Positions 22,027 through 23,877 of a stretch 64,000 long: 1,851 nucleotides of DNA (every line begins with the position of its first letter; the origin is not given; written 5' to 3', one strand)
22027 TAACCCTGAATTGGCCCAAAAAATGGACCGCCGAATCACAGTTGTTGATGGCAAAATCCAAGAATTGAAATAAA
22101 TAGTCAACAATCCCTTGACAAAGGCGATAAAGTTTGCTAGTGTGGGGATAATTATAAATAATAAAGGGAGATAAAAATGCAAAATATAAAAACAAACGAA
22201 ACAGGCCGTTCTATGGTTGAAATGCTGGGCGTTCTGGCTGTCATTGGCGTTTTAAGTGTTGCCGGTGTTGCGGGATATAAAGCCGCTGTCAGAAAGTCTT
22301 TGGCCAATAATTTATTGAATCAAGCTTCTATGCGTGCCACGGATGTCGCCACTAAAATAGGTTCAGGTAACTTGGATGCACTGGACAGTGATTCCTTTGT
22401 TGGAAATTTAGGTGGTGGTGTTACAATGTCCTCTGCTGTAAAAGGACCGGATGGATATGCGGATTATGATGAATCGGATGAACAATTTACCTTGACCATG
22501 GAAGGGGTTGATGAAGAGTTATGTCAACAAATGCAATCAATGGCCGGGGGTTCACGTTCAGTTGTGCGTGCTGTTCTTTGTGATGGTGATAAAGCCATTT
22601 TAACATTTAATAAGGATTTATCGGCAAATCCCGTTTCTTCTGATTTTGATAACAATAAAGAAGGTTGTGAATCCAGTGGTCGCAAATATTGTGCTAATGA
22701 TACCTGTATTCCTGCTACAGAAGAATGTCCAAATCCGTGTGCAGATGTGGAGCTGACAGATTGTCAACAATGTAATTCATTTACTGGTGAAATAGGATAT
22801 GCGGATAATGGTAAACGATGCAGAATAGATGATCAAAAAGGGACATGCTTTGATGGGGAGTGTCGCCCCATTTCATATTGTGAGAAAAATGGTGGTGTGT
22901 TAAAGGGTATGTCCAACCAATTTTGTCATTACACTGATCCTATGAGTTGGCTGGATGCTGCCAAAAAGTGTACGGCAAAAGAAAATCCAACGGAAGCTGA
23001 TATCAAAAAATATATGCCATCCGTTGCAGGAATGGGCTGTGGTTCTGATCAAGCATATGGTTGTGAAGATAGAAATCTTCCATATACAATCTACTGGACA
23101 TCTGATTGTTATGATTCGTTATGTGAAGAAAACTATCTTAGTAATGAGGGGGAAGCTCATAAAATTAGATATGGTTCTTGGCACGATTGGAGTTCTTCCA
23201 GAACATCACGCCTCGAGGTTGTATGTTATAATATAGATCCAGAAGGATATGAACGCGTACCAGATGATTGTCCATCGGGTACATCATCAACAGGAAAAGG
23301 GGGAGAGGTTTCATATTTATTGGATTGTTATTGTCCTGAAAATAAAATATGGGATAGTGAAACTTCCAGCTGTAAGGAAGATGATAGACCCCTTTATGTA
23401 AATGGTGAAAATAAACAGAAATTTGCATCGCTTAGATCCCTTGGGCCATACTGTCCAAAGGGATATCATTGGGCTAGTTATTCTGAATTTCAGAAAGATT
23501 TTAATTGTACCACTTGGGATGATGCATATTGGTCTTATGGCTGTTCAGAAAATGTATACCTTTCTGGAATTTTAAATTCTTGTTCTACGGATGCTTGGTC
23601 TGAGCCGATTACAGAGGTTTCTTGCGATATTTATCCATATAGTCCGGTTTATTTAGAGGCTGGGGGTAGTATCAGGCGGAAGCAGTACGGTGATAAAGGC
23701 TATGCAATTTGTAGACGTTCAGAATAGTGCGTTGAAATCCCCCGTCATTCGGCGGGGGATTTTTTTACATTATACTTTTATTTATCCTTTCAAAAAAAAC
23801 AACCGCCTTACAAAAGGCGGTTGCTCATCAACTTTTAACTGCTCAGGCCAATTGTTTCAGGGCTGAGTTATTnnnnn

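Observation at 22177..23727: Prepilin-type N-terminus fused to a 380-aa cysteine-rich lectin-like region: candidate tip adhesin for the remote pilus machine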

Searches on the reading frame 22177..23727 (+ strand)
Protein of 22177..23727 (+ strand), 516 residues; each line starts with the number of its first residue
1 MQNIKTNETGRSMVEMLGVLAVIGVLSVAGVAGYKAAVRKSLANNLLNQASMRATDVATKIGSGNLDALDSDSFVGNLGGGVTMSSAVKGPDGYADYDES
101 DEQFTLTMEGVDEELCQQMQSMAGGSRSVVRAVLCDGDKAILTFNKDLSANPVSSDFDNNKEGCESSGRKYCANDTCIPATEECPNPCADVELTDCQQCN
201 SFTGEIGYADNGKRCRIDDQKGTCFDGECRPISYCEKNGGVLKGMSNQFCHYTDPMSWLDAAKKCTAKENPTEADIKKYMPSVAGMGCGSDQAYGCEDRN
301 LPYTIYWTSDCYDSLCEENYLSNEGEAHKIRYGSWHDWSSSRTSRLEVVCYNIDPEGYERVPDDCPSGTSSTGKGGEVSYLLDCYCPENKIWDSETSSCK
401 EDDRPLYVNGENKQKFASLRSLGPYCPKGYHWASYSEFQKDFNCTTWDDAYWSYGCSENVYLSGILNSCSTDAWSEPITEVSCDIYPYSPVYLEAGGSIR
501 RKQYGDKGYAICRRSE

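Call 4: search_protein_families(library=pfam, proteins=[window:22177-23727:+], max_evalue=10)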
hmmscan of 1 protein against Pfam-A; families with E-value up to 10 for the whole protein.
window:22177-23727:+ (516 aa): 0 families

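Call 5: search_protein_families(library=ncbifam, proteins=[window:22177-23727:+], max_evalue=10)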
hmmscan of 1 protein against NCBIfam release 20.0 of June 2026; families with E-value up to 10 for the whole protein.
window:22177-23727:+ (516 aa): 3 families
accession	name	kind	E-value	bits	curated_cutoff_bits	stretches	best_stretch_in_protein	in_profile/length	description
NF007862.0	PRK10574.1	equivalog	0.021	15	138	1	7-50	3-46/145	prepilin peptidase-dependent pilin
NF041775.1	typeIV_PilA_Myxo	equivalog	0.49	10.3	400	1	191-244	152-202/214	type IV pilin protein PilA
TIGR02532.1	IV_pilin_GFxxxE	domain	3.3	7.7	16.3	1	12-30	5-23/24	prepilin-type N-terminal cleavage/methylation domain-containing protein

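Call 6: find_homologous_proteins(query=window:22177-23727:+)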
Query window:22177-23727:+ (516 aa): 408 proteins with E <= 0.001 among 5810 candidates; the best 120 are listed.
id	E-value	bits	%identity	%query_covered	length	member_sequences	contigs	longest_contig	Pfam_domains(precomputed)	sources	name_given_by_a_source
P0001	0.0e+0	1216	100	100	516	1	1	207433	-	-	-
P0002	9.5e-244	828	75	99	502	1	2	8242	-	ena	-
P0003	6.7e-147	509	70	69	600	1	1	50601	-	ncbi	-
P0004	9.5e-130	452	49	100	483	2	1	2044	-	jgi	jgi:type II secretory pathway pseudopilin PulG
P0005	1.7e-100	355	93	35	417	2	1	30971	-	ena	-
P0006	1.7e-98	349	78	42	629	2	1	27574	-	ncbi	-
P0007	6.4e-98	347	91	35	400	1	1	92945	-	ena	-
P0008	1.1e-97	346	66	53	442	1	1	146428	-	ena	-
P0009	4.3e-97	344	89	35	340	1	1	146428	-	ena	-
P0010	4.3e-97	344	90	36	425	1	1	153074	-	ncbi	-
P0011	2.7e-95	338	89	36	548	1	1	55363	-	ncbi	-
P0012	1.2e-91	326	91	36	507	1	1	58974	-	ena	-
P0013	2.0e-89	319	74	43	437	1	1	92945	-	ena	-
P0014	6.9e-82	294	70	44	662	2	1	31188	-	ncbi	-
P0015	7.8e-72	261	63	41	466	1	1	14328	-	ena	-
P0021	4.9e-40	156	46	45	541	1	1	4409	-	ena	-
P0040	4.9e-27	113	41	43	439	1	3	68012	-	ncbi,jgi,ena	-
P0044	9.9e-27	112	38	46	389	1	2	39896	-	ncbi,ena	-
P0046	7.2e-26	109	40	44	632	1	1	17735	-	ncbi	-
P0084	1.9e-19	88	36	41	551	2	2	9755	-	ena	-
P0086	2.5e-19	88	44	30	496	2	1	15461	PF25024.1,PF23106.2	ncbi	-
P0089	5.0e-19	87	33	43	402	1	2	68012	PF00754.32,PF22633.4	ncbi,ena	-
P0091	5.8e-19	86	46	30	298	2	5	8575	PF13330.12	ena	-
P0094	1.5e-18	85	36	36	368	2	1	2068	PF00754.32,PF22633.4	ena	-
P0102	4.1e-17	80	39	46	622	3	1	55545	-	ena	-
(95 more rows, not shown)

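Call 16: find_related_loci(query=A1, collection=genome_contigs, flank=10000)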
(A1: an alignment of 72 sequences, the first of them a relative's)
Query A1 (516 aa) in genome_contigs; peptide patterns used: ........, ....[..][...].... (x = any residue, [..] = any of these).
597 stretches matched a pattern (row limit reached: there are more); 579 encode a relative of the query (tblastn E <= 1e-3); the best 80 are kept; 80 distinct loci.
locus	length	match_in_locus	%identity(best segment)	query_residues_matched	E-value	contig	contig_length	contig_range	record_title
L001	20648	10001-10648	40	2-230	6e-39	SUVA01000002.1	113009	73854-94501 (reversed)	MAG: Alphaproteobacteria bacterium isolate SIG60 NODE_4030_length_113009_cov_3.524016, whole genome shotgun sequence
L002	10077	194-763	40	2-199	1e-37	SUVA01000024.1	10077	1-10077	MAG: Alphaproteobacteria bacterium isolate SIG60 NODE_106791_length_10077_cov_3.707638, whole genome shotgun sequence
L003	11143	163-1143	36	8-322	1e-37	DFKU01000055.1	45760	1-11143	MAG TPA_asm: Alphaproteobacteria bacterium UBA3637 UBA3637_contig_53740, whole genome shotgun sequence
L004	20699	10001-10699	37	2-244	2e-34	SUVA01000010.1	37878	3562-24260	MAG: Alphaproteobacteria bacterium isolate SIG60 NODE_23515_length_37878_cov_3.669386, whole genome shotgun sequence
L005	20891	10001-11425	36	2-235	1e-30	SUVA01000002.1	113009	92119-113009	MAG: Alphaproteobacteria bacterium isolate SIG60 NODE_4030_length_113009_cov_3.524016, whole genome shotgun sequence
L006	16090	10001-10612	36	7-202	3e-28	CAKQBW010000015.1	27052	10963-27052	MAG: uncultured Alphaproteobacteria bacterium isolate REFINED_METABAT215_TOP10_CONTIGS_1500_ASSEMBLY_K77_MERGED__Hadza_M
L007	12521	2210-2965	32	8-269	9e-27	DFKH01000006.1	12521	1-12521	MAG TPA_asm: Alphaproteobacteria bacterium UBA3650 UBA3650_contig_202874, whole genome shotgun sequence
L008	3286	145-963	31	6-284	3e-25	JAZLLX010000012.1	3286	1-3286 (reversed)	MAG: Acidaminococcaceae bacterium isolate T1900044956_TA20190011.MAGScoT_cleanbin_000010 SGB_3836_k141_1597249, whole ge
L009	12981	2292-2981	36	7-248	2e-24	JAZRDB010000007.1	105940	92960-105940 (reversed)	MAG: Alphaproteobacteria bacterium isolate T1900045509_YK20190203.MAGScoT_cleanbin_000008 SGB_7547_k141_2340010, whole g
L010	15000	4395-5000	36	1-211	1e-24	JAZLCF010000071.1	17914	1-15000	MAG: Alphaproteobacteria bacterium isolate T1900045051_TC20190044.MAGScoT_cleanbin_000038 SGB_4529_k141_1785736, whole g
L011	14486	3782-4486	39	6-332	5e-24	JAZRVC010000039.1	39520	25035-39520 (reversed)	MAG: Alphaproteobacteria bacterium isolate T1900044954_TA20190008.MAGScoT_cleanbin_000052 SGB_3789_k141_2139803, whole g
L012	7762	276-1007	33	6-260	1e-23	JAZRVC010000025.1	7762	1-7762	MAG: Alphaproteobacteria bacterium isolate T1900044954_TA20190008.MAGScoT_cleanbin_000052 SGB_3789_k141_94871, whole gen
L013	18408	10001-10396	42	7-149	5e-24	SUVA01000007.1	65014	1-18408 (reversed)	MAG: Alphaproteobacteria bacterium isolate SIG60 NODE_10678_length_65014_cov_3.307596, whole genome shotgun sequence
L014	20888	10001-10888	29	7-291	9e-23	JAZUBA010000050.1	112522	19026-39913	MAG: Alphaproteobacteria bacterium isolate T1900045318_YK20190007.MAGScoT_cleanbin_000005 SGB_6327_k141_1091133, whole g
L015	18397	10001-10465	38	6-168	2e-21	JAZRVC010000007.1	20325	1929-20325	MAG: Alphaproteobacteria bacterium isolate T1900044954_TA20190008.MAGScoT_cleanbin_000052 SGB_3789_k141_1940703, whole g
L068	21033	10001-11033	38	1-121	4e-14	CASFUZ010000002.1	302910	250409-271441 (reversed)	uncultured proteobacterium isolate O15_L1_384384_idba_bin.74 genome assembly, contig: O15_L1_384384_idba_bin.74.fa_scaff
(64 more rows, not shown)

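Call 21: find_encoding_contigs(protein=window:22177-23727:+, flank=10000, max_places=3)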
Protein window:22177-23727:+ (516 aa): no gene with exactly this product is on record in the collection.

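Call 23: predict_structure(alignment_id=A1)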
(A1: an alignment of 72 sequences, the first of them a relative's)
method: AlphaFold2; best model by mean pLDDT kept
length: 516 residues; sequences in the alignment: 72
mean_pLDDT: 68.8   pTM: 0.47
mean pLDDT of the five models: 68.8, 68.6, 67.1, 66.1, 64.2
residues with pLDDT >= 90: 135; 70-90: 164; 50-70: 72; < 50: 145
segments of 3 or more residues with pLDDT < 50: 1-7, 9-11, 358-389, 404-439, 441-443, 454-512, 514-516
pLDDT, mean of each block of 10 residues (from residue 1): 44 53 64 86 94 95 91 83 95 94 96 96 91 96 95 92 95 91 85 83 79 76 79 74 75 90 89 89 80 64 81 72 76 67 86 62 35 32 40 58 41 36 32 41 51 45 28 32 28 28 39 44
secondary structure, 60 per line:
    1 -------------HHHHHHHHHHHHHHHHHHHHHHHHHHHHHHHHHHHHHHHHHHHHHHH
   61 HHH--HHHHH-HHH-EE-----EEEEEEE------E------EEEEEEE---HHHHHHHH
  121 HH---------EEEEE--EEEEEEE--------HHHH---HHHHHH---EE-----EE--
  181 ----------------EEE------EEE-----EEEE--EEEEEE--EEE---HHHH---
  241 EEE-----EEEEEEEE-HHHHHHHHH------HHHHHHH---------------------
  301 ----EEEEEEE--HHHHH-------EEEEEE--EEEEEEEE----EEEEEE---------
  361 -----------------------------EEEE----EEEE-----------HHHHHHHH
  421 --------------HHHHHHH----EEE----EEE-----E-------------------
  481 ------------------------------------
elements in order: H14-63 H66-70 E83-89 E103-109 H113-122 E132-136 E139-145 H154-157 H161-166 E197-199 E206-208 E214-217 E220-225 E228-230 H234-237 E241-243 E249-256 H258-266 H273-279 E305-311 H314-318 E326-331 E334-341 E346-351 E390-393 E398-401 H413-420 H435-441 E446-448 E453-455

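Call 26: fold_search(model_id=the predicted structure, library=pdb)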
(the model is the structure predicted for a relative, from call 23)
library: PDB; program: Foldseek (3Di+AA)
matches with E <= 10: 153; with E <= 0.001: 0
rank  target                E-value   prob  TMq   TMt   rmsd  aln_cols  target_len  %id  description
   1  3gpr_C                8.1e-02  0.57  0.12  0.38   9.7       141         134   12  Crystal structure of rhodocetin (released 2009-12-15)
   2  1jwi_B                3.1e-01  0.35  0.11  0.40  10.4       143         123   13  Crystal Structure of Bitiscetin, a von Willeband Factor-dependent Platelet Aggregation Inducer. (released 2001-11-28)
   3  9dcz_D                5.0e-01  0.41  0.09  0.31   3.7        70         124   14  Designed allosteric facilitated dissociation switch AS1 in complex state TH with methylated lysines, crystal #1 (released 2025-08-20)
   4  9olq_N                5.3e-01  0.41  0.09  0.32   3.4        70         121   13  Designed allosteric facilitated dissociation switch AS1_K46L_E50W_K172W_E173Y in complex state THE (released 2025-08-20)
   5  6mrs                  5.9e-01  0.60  0.09  0.51   3.4        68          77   16  De novo designed protein Peak6 (released 2019-06-12)
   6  9dcz_A                6.3e-01  0.51  0.09  0.18   3.4        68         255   16  Designed allosteric facilitated dissociation switch AS1 in complex state TH with methylated lysines, crystal #1 (released 2025-08-20)
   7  7mwr_A                7.1e-01  0.41  0.09  0.20   3.4        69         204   13  Structure of De Novo designed beta sheet heterodimer LHD101A53/B4 (released 2022-01-19)
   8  8ure_A                7.1e-01  0.16  0.09  0.10   5.9        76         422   12  CryoEM Structure of Allosterically Switchable De Novo Protein sr312, in Open State with Effector Peptide (released 2024-08-14)
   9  9dd4_A                8.0e-01  0.30  0.09  0.31   3.7        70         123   14  Crystal Structure of Designed facilitated dissociation target LHD101An1: LHD101A with an N-terminal extension (released 2025-08-20)
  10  8up1_A                8.4e-01  0.28  0.10  0.14   5.6        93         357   13  CryoEM Structure of Allosterically Switchable De Novo Protein sr322, In Closed State without Effector Peptide (released 2024-08-14)
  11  9dcz_B                8.4e-01  0.21  0.08  0.27   4.5        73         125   14  Designed allosteric facilitated dissociation switch AS1 in complex state TH with methylated lysines, crystal #1 (released 2025-08-20)
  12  9dd0_D                9.5e-01  0.14  0.10  0.32   7.5       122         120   15  Designed allosteric facilitated dissociation switch AS1 in complex state TH with methylated lysines, crystal #2 (released 2025-08-20)
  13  9dd0_C                1.1e+00  0.18  0.08  0.16   4.3        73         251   15  Designed allosteric facilitated dissociation switch AS1 in complex state TH with methylated lysines, crystal #2 (released 2025-08-20)
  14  2p5m_B                1.1e+00  0.20  0.07  0.36   4.4        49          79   12  C-terminal domain hexamer of AhrC bound with L-arginine (released 2007-10-30)
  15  9dd1_C                1.1e+00  0.09  0.09  0.30  13.9       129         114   13  Designed allosteric facilitated dissociation switch AS1 in complex state THE with methylated lysines (released 2025-08-20)
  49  7w63_A                3.5e+00  0.01  0.07  0.09  19.1       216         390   12  Crystal structure of minor pilin TcpB from Vibrio cholerae (released 2022-11-09)
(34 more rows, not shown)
